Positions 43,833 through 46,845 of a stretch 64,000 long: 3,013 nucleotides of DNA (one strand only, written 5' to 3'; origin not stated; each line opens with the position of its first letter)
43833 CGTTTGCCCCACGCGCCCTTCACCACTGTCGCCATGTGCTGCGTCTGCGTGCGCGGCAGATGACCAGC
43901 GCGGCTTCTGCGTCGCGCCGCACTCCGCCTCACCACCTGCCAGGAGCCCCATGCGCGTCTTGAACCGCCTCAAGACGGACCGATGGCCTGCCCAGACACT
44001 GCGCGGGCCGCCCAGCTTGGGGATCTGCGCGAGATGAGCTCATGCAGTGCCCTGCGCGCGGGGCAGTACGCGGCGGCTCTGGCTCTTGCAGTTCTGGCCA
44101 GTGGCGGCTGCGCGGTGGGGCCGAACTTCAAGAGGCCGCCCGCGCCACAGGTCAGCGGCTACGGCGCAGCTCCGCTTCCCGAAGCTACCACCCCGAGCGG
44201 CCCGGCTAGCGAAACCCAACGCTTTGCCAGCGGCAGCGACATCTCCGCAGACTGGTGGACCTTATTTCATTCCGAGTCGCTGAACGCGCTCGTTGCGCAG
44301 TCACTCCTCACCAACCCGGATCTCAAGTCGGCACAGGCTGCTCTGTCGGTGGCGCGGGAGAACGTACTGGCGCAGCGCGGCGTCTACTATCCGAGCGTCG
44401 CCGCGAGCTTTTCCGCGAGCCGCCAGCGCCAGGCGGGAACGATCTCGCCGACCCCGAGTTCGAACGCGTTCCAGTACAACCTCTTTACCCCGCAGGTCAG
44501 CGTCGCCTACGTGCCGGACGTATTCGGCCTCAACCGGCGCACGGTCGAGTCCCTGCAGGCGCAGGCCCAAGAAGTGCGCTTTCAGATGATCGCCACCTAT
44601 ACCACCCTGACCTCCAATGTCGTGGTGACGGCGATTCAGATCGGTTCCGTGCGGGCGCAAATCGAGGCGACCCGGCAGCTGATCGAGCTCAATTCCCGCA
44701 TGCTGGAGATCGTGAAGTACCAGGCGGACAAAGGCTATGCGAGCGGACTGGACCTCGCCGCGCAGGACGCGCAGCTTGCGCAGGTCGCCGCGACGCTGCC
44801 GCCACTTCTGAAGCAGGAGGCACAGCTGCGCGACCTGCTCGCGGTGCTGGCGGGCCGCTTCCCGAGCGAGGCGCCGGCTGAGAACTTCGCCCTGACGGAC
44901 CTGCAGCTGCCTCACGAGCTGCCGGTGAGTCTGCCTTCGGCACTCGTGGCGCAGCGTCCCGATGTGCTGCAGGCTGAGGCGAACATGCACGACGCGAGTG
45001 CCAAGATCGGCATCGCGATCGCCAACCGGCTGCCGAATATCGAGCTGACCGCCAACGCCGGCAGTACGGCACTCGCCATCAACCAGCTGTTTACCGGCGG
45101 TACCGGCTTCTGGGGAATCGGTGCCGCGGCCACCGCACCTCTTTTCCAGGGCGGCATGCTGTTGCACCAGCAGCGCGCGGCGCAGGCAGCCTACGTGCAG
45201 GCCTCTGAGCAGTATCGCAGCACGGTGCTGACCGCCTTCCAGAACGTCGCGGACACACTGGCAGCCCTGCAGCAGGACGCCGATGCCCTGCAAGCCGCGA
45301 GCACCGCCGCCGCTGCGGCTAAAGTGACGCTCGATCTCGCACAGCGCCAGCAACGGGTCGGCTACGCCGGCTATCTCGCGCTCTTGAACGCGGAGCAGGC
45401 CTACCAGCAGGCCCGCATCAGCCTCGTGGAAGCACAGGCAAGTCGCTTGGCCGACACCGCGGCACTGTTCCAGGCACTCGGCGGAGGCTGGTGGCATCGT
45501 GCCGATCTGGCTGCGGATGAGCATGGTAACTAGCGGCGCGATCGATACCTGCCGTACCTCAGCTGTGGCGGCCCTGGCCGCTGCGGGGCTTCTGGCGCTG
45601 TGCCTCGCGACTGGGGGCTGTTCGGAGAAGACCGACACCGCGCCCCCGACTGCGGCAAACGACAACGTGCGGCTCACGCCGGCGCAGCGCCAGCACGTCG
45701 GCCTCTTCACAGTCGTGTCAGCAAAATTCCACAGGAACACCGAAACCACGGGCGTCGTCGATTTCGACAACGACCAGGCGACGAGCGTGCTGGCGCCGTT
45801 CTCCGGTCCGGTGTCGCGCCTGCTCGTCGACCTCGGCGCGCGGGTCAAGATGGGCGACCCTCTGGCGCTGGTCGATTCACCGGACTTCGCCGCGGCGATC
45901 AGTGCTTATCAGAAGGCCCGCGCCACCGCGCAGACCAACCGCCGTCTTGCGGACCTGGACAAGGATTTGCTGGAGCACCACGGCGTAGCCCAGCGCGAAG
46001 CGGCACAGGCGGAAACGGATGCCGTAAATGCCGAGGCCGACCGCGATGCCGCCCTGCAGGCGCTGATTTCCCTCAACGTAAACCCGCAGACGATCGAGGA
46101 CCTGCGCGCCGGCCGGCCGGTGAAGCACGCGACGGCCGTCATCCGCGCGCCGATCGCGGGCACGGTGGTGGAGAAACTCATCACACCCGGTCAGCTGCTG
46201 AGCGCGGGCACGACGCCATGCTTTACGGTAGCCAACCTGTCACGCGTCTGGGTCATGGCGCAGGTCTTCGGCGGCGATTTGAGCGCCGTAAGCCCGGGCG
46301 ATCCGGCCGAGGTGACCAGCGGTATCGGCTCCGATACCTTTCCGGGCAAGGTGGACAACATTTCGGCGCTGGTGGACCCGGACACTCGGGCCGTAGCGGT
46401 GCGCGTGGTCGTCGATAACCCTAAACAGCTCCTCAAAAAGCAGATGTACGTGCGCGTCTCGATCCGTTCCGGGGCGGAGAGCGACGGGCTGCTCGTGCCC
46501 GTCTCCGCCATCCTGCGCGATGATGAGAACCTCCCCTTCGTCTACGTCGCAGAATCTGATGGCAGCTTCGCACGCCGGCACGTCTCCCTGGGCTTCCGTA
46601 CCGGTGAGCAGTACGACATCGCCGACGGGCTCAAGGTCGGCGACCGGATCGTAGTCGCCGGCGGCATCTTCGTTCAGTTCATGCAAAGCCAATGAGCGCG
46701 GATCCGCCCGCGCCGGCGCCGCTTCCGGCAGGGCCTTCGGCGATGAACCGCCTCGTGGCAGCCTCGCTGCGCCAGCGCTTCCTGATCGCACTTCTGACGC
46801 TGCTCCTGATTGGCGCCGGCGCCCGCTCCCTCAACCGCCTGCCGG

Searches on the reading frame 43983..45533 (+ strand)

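Call 9: search_protein_families(library=pfam, proteins=[window:43983-45533:+], max_evalue=0.001)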
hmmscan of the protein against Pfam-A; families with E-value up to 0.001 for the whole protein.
window:43983-45533:+ (516 aa): 1 family
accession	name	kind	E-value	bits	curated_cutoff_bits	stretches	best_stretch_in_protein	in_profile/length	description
PF02321.23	OEP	-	1.3e-36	126.6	22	2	320-500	7-187/187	Outer membrane efflux protein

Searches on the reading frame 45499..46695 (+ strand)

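Call 9: search_protein_families(library=pfam, proteins=[window:45499-46695:+], max_evalue=0.001)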
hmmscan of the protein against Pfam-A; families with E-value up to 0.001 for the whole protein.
window:45499-46695:+ (398 aa): 2 families
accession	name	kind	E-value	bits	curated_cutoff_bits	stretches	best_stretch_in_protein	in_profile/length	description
PF16576.10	HlyD_D23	-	4.3e-46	157.3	30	1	77-318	2-214/214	Barrel-sandwich domain of CusB or HlyD membrane-fusion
PF13437.12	HlyD_3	-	2.9e-19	70.2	22.2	1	214-309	1-97/106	HlyD family secretion protein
